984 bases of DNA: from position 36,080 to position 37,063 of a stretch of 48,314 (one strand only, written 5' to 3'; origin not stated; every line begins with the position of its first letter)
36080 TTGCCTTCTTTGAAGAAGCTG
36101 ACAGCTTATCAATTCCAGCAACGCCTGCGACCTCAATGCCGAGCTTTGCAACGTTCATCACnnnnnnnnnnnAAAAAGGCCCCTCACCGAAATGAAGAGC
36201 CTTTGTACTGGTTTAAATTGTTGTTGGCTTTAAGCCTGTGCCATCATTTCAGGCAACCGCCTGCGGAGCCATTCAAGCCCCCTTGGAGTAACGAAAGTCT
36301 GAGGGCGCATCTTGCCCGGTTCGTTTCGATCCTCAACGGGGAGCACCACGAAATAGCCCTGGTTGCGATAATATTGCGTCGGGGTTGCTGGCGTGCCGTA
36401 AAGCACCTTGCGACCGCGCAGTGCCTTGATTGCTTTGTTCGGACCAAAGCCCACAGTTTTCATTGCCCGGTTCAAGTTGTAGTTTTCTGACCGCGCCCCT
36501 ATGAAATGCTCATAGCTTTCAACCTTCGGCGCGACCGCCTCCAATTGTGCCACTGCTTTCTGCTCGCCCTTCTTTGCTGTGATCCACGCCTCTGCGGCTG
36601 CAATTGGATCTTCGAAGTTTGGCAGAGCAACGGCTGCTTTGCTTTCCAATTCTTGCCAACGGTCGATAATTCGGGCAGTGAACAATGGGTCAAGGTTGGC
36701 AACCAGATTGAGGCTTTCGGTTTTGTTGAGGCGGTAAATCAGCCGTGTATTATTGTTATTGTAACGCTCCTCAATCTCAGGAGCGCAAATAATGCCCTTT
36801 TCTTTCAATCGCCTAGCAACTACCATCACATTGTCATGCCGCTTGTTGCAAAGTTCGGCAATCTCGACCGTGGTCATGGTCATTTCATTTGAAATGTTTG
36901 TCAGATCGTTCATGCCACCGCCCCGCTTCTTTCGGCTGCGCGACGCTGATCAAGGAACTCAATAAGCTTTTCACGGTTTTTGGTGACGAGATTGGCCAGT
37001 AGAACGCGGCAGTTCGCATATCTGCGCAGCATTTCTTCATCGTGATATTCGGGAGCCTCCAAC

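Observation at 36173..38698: P22 immI-like antirepressor module inserted between the tail chaperone G/GT genes and the tape-measure gene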

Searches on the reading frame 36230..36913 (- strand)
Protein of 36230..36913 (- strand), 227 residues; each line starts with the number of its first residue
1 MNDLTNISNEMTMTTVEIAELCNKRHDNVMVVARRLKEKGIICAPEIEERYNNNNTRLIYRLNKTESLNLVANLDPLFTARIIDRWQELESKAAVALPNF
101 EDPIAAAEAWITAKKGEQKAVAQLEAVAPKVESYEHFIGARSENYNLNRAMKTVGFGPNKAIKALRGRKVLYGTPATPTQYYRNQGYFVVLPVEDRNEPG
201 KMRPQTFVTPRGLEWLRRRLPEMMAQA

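Call 3: search_protein_families(library=pfam, proteins=[window:36230-36913:-], max_evalue=0.1)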
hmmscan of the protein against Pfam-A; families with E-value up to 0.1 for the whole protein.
window:36230-36913:- (227 aa): 2 families
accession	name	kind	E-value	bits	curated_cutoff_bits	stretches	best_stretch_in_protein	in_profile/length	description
PF03374.19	ANT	-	1.4e-15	58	25.3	1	122-220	2-105/108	Phage antirepressor protein KilAC domain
PF09669.15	Phage_pRha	-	6.5e-09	36.7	29.9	1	13-90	1-90/91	Phage regulatory protein Rha (Phage_pRha)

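Call 9: find_encoding_contigs(protein=window:36230-36913:-, flank=10000, max_places=8)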
Protein window:36230-36913:- (227 aa): 2 contigs read that carry it; 1 place shown.
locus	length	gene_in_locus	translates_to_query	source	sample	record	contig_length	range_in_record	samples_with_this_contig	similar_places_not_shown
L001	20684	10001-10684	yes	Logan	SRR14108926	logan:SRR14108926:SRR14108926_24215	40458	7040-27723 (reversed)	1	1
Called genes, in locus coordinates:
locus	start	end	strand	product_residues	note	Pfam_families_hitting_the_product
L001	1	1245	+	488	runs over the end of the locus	PF13264:DUF4055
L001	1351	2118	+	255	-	PF20356:DUF6651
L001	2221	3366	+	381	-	-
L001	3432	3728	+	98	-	-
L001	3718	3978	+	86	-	-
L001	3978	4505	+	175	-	PF20557:DnaT_2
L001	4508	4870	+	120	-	-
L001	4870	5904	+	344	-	PF04233:Phage_Mu_F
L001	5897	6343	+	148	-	-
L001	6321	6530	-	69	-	-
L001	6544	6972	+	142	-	PF13554:Phage_tail_terminator_5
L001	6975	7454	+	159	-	PF08813:Phage_tail_3 (weak)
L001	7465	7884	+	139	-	PF27119:Phage_YdaY (faint)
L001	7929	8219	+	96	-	PF23812:Phage_TAC_18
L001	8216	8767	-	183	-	-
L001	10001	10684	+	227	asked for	PF09669:Phage_pRha, PF03374:ANT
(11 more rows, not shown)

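Call 10: search_protein_families(library=phrogs, proteins=[window:36230-36913:-], max_evalue=0.01)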
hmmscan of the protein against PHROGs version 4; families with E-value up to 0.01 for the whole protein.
window:36230-36913:- (227 aa): 11 families
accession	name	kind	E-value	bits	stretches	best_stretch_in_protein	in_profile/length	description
phrog_63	-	transcription regulation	5.2e-44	152.3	1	2-223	122-359/431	anti-repressor Ant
phrog_4936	-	transcription regulation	7e-20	73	1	5-131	7-162/257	transcriptional regulator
phrog_8235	-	transcription regulation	1e-11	45.9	1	1-92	2-104/219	anti-repressor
phrog_130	-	transcription regulation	2.1e-10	41.3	1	106-222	283-410/480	anti-repressor Ant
phrog_15709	-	unknown function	6.2e-10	39.7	1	1-54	1-53/59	-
phrog_5689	-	unknown function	6.3e-06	27.5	1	144-220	2-79/91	-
phrog_10324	-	transcription regulation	1.2e-05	26.3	1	10-93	3-94/205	anti-repressor Ant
phrog_518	-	transcription regulation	0.00063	20.4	1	7-65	18-79/268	Rha-like transcriptional regulator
phrog_1726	-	transcription regulation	0.0012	19.7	1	8-135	13-166/264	anti-repressor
phrog_9438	-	transcription regulation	0.0017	19.2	1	151-224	36-115/121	anti-repressor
phrog_2657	-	transcription regulation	0.0088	16.4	0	4-94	15-115/243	transcriptional regulator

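Call 17: search_dna_similar(query=window:36230-36913:-, collection=phages, mode=protein, max_rows=25)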
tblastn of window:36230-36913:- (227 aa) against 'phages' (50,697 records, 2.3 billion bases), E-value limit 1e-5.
Records with a match: 914; places in all: 940; records where one place covers at least 80% of the query: 679.
Best place of each record, by identity: <60% 914.
By first word of the organism name: Salmonella 274; Vibrio 194; Escherichia 91; Stx2a-converting 62; Pseudomonas 56; Stx1a-converting 46; Klebsiella 38; Enterobacteria 24; Stx2-converting 19; Bacteriophage 16; and 31 more.
By host as written in the record: - 275; Salmonella enterica subsp. enterica serovar Enteritidis 48; Salmonella enterica 47; Salmonella sp. 34; Escherichia coli 23; Klebsiella pneumoniae 23; Pseudomonas aeruginosa 20; Vibrio cholerae 19; and 217 more.
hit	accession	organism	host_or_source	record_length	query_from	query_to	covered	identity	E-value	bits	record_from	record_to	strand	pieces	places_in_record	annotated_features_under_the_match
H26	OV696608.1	Escherichia phage Gally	-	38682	1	220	97%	39.0%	2e-27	115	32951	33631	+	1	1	Phage antirepressor protein | NinF rotein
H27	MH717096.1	Escherichia phage N7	Escherichia coli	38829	1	220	97%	39.0%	2e-27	115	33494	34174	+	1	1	DNA-binding protein | protein ninF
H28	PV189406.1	Escherichia phage vB_EcoP_phi367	Escherichia coli K514 (EHEC)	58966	1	220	97%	39.0%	3e-27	114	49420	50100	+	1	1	anti-repressor | hypothetical protein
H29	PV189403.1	Escherichia phage vB_EcoP_phi315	Escherichia coli K514 (EHEC)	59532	1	220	97%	39.0%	3e-27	114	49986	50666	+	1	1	anti-repressor | hypothetical protein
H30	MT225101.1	Escherichia phage Lys19259Vzw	Escherichia coli O157:H7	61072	1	220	97%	39.0%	3e-27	114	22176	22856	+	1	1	DNA-binding protein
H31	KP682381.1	Escherichia phage PA28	Escherichia coli PA28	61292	1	220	97%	39.0%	3e-27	114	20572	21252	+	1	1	DNA binding protein Roi | NinF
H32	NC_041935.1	Escherichia phage PA28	Escherichia coli PA28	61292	1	220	97%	39.0%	3e-27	114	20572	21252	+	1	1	anti-repressor Ant | protein ninF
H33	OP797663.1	Escherichia phage 06-3462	Escherichia coli O157:H7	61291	1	220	97%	39.0%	3e-27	114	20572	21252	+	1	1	DNA-binding protein | protein ninF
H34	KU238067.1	Stx converting phage vB_EcoS_P27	-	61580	1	220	97%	39.0%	3e-27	114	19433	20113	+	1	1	DNA-binding protein Roi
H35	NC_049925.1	Stx converting phage vB_EcoS_P27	-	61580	1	220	97%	39.0%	3e-27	114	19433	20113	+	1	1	anti-repressor Ant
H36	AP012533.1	Stx2-converting phage Stx2a_F723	Escherichia coli O157:H7 strain F723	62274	1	220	97%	39.0%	3e-27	114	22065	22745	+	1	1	DNA-binding protein Roi | hypothetical protein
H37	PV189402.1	Escherichia phage vB_EcoP_phi345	Escherichia coli K514 (EHEC)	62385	1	220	97%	39.0%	3e-27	114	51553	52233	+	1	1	anti-repressor | hypothetical protein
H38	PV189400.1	Escherichia phage vB_EcoP_phi296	Escherichia coli K514 (EHEC)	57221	1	220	97%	39.0%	4e-27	114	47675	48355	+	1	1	anti-repressor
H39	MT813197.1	Escherichia phage vB_EcoP_Kapi1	Escherichia coli MP1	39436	1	220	97%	39.0%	5e-27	113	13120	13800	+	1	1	anti-repressor | NinF protein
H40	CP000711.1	Enterobacteria phage CUS-3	Escherichia coli RS218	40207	1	220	97%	39.0%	6e-27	113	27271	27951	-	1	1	roi: DNA-binding protein | ninF: unknown protein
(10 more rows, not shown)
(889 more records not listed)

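Call 31: find_homologous_proteins(query=window:36230-36913:-, max_evalue=1e-10)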
Query window:36230-36913:- (227 aa): 228 proteins with E <= 1e-10 among 699 candidates; the best 120 are listed.
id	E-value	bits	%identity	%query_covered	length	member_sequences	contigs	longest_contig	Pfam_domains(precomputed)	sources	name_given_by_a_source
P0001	3.8e-147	505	100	100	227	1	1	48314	PF09669.16,PF03374.20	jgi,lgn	-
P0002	2.3e-99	349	72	100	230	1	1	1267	PF09669.16,PF03374.20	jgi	jgi:phage regulator Rha-like protein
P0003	3.6e-85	303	64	100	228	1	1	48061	PF09669.16,PF03374.20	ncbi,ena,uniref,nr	ncbi:phage antirepressor KilAC domain-containing protein [uncultured Cohaesibacter sp.]|uniref:phage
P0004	4.1e-79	283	57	99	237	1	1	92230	PF09669.16,PF03374.20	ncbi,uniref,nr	ncbi:phage antirepressor KilAC domain-containing protein [Pelagibacterium sediminicola]|uniref:phage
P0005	3.2e-77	277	60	95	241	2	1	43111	PF09669.16,PF03374.20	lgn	-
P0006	5.2e-76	273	58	96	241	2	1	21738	PF09669.16,PF03374.20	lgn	-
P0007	5.4e-64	234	54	100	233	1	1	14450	PF09669.16,PF03374.20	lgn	-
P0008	3.3e-43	166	45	99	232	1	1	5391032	PF09669.16,PF03374.20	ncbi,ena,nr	nr:phage antirepressor KilAC domain-containing protein [uncultured Cohaesibacter sp.]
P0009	2.0e-40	157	46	99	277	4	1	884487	PF09669.16,PF03374.20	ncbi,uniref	ncbi:phage antirepressor KilAC domain-containing protein [uncultured Cohaesibacter sp.]|uniref:phage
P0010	8.6e-37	145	47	76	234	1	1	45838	PF09669.16,PF03374.20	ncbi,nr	ncbi:MAG: phage antirepressor KilAC domain-containing protein [Cohaesibacter sp.]|nr:phage antirepre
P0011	1.3e-35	141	40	92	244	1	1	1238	PF09669.16,PF03374.20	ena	-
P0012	9.0e-35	138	40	95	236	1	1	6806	PF09669.16,PF03374.20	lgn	-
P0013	1.3e-34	138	48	78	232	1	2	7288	PF09669.16,PF03374.20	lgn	-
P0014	1.4e-33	134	39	97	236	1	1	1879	PF09669.16,PF03374.20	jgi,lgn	jgi:phage antirepressor YoqD-like protein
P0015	8.6e-33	132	40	96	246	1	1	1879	PF09669.16,PF03374.20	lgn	-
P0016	8.9e-33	132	40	97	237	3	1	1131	PF09669.16,PF03374.20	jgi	jgi:phage regulator Rha-like protein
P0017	1.2e-32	131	40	94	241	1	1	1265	PF09669.16,PF03374.20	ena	-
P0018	2.4e-32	130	46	76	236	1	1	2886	PF09669.16,PF03374.20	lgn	-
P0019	4.5e-32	129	70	43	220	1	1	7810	PF09669.16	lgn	-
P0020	1.8e-31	127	40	91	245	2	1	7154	PF09669.16,PF03374.20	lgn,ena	-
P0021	1.1e-30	125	41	96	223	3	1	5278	PF09669.16,PF03374.20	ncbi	-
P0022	2.3e-30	124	68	41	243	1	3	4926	PF26567.1,PF09669.16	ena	-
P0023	2.3e-30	124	68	41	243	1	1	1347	PF26567.1,PF09669.16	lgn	-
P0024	1.3e-29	121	42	78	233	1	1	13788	PF09669.16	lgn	-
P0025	2.3e-29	121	46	73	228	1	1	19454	PF09669.16,PF03374.20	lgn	-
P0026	3.4e-29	120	41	94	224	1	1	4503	PF09669.16,PF03374.20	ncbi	-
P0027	3.9e-29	120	46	71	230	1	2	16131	PF09669.16,PF03374.20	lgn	-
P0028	1.0e-28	119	49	41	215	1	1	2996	PF09669.16,PF03374.20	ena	-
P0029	1.2e-28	118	41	89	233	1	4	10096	PF09669.16,PF03374.20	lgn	-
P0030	1.5e-28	118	41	89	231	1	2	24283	PF09669.16,PF03374.20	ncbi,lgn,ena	-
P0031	1.7e-28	118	64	44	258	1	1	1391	PF09669.16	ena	-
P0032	2.7e-28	117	64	42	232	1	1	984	PF09669.16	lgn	-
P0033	3.3e-28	117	47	71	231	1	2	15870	PF09669.16,PF03374.20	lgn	-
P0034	4.8e-28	116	52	55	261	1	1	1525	PF09669.16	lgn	-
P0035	6.6e-28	116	46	71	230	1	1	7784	PF09669.16,PF03374.20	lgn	-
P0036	1.2e-27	115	44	71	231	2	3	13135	PF09669.16,PF03374.20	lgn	-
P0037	1.8e-27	114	42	94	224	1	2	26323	PF09669.16,PF03374.20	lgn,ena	-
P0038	1.9e-27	114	38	95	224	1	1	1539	PF09669.16,PF03374.20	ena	-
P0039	2.3e-26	111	36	96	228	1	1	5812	PF09669.16,PF03374.20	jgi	jgi:anti-repressor protein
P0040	9.3e-26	109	36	94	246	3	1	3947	PF09669.16,PF03374.20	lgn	-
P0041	1.8e-25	108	69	36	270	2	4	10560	PF09669.16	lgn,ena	-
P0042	2.3e-25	108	36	90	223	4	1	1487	PF09669.16,PF03374.20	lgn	-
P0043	2.3e-25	108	69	36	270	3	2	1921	PF09669.16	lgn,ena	-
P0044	2.5e-25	107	51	56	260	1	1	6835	PF09669.16,PF03374.20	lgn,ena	-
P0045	9.1e-25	106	44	56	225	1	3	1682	PF09669.16,PF03374.20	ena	-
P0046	5.2e-24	103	36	95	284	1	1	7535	PF09669.16,PF03374.20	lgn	-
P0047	4.8e-23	100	43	70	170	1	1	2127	PF09669.16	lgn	-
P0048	4.3e-22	97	35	96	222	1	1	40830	PF09669.16,PF03374.20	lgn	-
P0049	6.8e-22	96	35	90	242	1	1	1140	PF09669.16,PF03374.20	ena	-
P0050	7.4e-22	96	35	94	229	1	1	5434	PF09669.16,PF03374.20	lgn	-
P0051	8.7e-22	96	40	62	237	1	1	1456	PF09669.16,PF03374.20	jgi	jgi:phage regulator Rha-like protein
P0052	1.5e-21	95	34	95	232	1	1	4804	PF09669.16,PF03374.20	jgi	-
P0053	1.5e-21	95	34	96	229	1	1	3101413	PF09669.16,PF03374.20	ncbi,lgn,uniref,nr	ncbi:phage regulatory protein/antirepressor Ant [Caballeronia sp. LZ028]|uniref:Rha family transcrip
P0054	2.2e-21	95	36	97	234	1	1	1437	PF09669.16,PF03374.20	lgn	-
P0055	2.8e-21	94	33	94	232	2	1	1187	PF09669.16,PF03374.20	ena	-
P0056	3.1e-21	94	35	97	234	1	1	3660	PF09669.16,PF03374.20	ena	-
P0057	3.2e-21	94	34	96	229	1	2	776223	PF09669.16,PF03374.20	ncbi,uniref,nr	ncbi:Rha family transcriptional regulator [Caballeronia sp. INML3B]|uniref:Rha family transcriptiona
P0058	3.3e-21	94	34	96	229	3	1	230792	PF09669.16,PF03374.20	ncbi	-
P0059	3.4e-21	94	35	90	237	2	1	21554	PF09669.16,PF03374.20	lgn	-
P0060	9.1e-21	93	38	59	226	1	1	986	PF09669.16,PF03374.20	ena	-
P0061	9.4e-21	92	39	56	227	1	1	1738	PF09669.16,PF03374.20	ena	-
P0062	9.5e-21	92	33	90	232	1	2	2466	PF09669.16,PF03374.20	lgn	-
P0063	1.0e-20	92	38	74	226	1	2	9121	PF09669.16,PF03374.20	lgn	-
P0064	1.2e-20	92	34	97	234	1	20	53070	PF09669.16,PF03374.20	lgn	-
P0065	2.3e-20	91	34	95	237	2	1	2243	PF09669.16,PF03374.20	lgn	-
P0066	2.5e-20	91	35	94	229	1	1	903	PF09669.16,PF03374.20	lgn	-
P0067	2.7e-20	91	41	55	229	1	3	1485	PF09669.16,PF03374.20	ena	-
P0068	2.9e-20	91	38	59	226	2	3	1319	PF09669.16,PF03374.20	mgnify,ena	mgnify:CR=1 FL=1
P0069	3.6e-20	91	40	55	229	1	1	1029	PF09669.16,PF03374.20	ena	-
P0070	4.3e-20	90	39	56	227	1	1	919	PF09669.16,PF03374.20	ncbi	-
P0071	4.8e-20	90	39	56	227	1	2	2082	PF09669.16,PF03374.20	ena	-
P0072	7.9e-20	89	38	56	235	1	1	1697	PF09669.16,PF03374.20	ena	-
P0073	9.5e-20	89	40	55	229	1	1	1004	PF09669.16,PF03374.20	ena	-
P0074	1.3e-19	89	34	92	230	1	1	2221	PF09669.16,PF03374.20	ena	-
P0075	1.4e-19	89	33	93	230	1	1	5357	PF09669.16,PF03374.20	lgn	-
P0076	1.4e-19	89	37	91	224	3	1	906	PF09669.16,PF03374.20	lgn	-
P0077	1.6e-19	88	35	91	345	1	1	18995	PF09669.16,PF03374.20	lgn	-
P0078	1.7e-19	88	35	98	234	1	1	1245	PF09669.16,PF03374.20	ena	-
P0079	3.0e-19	88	34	94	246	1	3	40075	PF09669.16,PF03374.20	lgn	-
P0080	3.4e-19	87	34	93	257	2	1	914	PF09669.16,PF03374.20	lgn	-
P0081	4.1e-19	87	34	79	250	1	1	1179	PF09669.16,PF03374.20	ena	-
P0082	4.4e-19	87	33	92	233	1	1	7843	PF09669.16,PF03374.20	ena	-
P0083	5.2e-19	87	39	55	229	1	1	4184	PF09669.16,PF03374.20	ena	-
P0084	5.4e-19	87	34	98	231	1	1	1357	PF09669.16,PF03374.20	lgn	-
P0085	6.1e-19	87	40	58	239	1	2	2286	PF09669.16,PF03374.20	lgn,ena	-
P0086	6.1e-19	87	39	54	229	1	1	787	PF09669.16,PF03374.20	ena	-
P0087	1.1e-18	86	34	91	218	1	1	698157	PF09669.16,PF03374.20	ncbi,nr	ncbi:Rha family transcriptional regulator [Caballeronia sp. INML3]|nr:phage regulatory protein/antir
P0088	1.4e-18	85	34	97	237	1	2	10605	PF09669.16,PF03374.20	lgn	-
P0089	1.6e-18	85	34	90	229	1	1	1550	PF09669.16,PF03374.20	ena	-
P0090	2.2e-18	85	39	57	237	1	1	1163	PF09669.16,PF03374.20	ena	-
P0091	2.4e-18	85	39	57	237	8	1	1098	PF09669.16,PF03374.20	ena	-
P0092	4.1e-18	84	35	96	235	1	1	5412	PF09669.16,PF03374.20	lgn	-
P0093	6.0e-18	83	33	95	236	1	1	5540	PF09669.16,PF03374.20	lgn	-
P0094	6.1e-18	83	42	41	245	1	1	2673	PF09669.16,PF03374.20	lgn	-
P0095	7.7e-18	83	60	35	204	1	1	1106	PF09669.16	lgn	-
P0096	9.5e-18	83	31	94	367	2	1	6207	PF09669.16,PF03374.20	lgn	-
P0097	1.0e-17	82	32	96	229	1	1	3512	PF09669.16,PF03374.20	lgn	-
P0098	1.1e-17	82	33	97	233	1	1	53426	PF09669.16,PF03374.20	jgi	-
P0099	1.2e-17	82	38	58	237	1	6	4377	PF09669.16,PF03374.20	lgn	-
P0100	1.3e-17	82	33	97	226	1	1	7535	PF09669.16,PF03374.20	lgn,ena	-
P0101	1.5e-17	82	33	90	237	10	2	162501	PF09669.16,PF03374.20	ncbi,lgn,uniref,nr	ncbi:phage antirepressor KilAC domain-containing protein [Aeromonas popoffii]|uniref:phage antirepre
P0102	1.9e-17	82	45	52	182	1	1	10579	PF09669.16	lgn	-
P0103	3.2e-17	81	38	76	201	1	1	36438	PF09669.16,PF03374.20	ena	-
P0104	3.4e-17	81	39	59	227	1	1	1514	PF09669.16,PF03374.20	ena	-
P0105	3.5e-17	81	31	96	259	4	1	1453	PF09669.16,PF03374.20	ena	-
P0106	3.7e-17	81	34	96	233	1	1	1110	PF09669.16,PF03374.20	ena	-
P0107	4.0e-17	81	32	92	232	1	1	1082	PF09669.16,PF03374.20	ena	-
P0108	4.5e-17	80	33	97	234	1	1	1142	PF09669.16,PF03374.20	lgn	-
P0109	5.4e-17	80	31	94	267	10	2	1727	PF09669.16,PF03374.20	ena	-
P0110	6.0e-17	80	34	96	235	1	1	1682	PF09669.16,PF03374.20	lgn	-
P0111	6.6e-17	80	39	59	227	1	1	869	PF09669.16,PF03374.20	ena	-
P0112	7.3e-17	80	29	96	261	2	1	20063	PF09669.16,PF03374.20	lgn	-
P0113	7.7e-17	80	34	98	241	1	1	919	PF09669.16,PF03374.20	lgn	-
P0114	7.8e-17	80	36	93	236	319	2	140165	PF09669.16,PF03374.20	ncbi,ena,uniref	ncbi:phage antirepressor KilAC domain-containing protein [Aeromonas caviae]|uniref:phage antirepress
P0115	9.0e-17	79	37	90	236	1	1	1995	PF09669.16,PF03374.20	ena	-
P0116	9.1e-17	79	39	59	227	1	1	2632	PF09669.16,PF03374.20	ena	-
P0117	1.0e-16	79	34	98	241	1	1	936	PF09669.16,PF03374.20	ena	-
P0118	1.1e-16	79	34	98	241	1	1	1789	PF09669.16,PF03374.20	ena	-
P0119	1.1e-16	79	34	79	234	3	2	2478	PF09669.16,PF03374.20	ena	-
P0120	1.1e-16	79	34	96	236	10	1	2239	PF09669.16,PF03374.20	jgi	jgi:phage antirepressor YoqD-like protein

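Call 32: find_encoding_contigs(protein=P0003, flank=8000, max_places=2)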
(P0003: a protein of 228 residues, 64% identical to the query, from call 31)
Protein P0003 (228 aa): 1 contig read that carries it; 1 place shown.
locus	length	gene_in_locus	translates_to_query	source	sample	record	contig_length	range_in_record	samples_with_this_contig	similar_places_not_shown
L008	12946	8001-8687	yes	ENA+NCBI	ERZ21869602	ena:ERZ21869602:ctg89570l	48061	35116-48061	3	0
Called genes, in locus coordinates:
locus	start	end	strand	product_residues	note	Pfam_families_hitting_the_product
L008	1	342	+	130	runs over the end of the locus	-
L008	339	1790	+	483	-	-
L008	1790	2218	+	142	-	-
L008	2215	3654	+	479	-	-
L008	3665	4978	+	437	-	-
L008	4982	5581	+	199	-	-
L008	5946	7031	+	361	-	-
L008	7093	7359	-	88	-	PF05534:HicB (weak)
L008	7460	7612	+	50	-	-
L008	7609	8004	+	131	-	-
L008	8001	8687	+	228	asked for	PF09669:Phage_pRha (weak), PF03374:ANT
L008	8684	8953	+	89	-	-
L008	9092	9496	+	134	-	-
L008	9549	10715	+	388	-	PF07486:Hydrolase_2 (weak)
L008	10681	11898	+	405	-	-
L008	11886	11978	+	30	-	-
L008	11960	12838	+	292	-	-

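Call 33: find_encoding_contigs(protein=P0004, flank=8000, max_places=2)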
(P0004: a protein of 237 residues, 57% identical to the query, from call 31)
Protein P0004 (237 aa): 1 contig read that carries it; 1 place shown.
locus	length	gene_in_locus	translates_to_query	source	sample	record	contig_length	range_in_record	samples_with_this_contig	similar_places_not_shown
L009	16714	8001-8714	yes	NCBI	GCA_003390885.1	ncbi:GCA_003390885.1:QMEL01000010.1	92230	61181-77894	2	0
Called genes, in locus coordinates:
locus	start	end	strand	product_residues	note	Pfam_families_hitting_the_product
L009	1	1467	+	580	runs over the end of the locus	-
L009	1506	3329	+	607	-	PF13229:Beta_helix (weak)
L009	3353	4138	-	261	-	-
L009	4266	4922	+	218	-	PF05838:Glyco_hydro_108, PF09374:PG_binding_3 (weak)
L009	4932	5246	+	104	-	-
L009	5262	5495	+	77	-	-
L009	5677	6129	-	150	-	PF15943:YdaS_toxin (weak)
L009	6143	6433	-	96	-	-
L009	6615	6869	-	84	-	-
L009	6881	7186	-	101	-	-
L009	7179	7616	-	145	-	-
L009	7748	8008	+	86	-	-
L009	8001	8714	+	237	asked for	PF09669:Phage_pRha, PF03374:ANT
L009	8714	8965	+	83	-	-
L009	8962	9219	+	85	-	-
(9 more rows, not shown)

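Call 34: find_encoding_contigs(protein=P0005, flank=8000, max_places=2)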
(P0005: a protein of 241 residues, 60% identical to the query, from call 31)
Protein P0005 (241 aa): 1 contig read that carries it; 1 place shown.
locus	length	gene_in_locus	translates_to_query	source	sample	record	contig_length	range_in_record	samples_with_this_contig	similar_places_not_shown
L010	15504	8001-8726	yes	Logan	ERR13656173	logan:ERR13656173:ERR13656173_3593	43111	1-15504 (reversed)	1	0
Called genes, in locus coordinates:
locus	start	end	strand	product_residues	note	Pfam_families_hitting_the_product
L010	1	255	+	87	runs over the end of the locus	-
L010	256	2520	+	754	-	PF01832:Glucosaminidase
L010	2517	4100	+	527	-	-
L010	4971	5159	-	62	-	-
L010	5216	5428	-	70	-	-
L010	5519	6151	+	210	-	-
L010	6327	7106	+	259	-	PF09669:Phage_pRha, PF03374:ANT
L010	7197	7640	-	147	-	-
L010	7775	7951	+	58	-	-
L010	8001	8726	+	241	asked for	PF09669:Phage_pRha, PF03374:ANT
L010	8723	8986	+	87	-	-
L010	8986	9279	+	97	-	-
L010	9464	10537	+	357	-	-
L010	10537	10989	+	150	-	-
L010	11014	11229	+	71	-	PF25612:DUF7940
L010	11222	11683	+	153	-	PF00959:Phage_lysozyme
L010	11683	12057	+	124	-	-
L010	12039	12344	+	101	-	-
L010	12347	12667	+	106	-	-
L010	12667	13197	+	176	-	-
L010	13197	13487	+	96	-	-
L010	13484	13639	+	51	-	-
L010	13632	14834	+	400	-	PF13472:Lipase_GDSL_2 (weak)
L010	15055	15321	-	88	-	-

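Call 46: find_encoding_contigs(protein=P0007, flank=8000, max_places=2)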
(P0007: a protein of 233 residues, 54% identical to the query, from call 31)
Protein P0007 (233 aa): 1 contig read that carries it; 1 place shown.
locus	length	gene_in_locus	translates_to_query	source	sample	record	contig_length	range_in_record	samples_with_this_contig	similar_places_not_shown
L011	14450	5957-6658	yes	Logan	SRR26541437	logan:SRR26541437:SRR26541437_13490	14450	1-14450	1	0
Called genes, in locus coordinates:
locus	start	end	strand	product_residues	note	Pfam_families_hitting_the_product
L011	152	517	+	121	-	-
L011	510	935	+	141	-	-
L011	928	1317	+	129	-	-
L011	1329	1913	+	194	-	-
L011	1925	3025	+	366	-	-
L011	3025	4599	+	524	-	-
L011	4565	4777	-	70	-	-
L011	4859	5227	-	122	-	-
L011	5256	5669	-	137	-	PF05534:HicB (weak), PF03869:Arc (faint)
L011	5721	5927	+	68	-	PF03869:Arc, PF05534:HicB (faint)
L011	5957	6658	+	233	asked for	PF09669:Phage_pRha, PF03374:ANT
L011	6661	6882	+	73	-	-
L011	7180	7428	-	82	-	PF08972:DUF1902 (weak)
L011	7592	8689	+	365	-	PF26209:Phage_phiTE_241_C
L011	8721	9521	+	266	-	-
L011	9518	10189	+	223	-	PF13385:Laminin_G_3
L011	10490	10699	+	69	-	-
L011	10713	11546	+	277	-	PF00089:Trypsin, PF13365:Trypsin_2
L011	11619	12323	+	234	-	PF00959:Phage_lysozyme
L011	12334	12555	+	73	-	-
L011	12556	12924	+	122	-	-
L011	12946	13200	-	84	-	-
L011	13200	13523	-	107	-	-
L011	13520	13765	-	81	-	-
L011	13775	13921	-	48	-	-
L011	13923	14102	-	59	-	-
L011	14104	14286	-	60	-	-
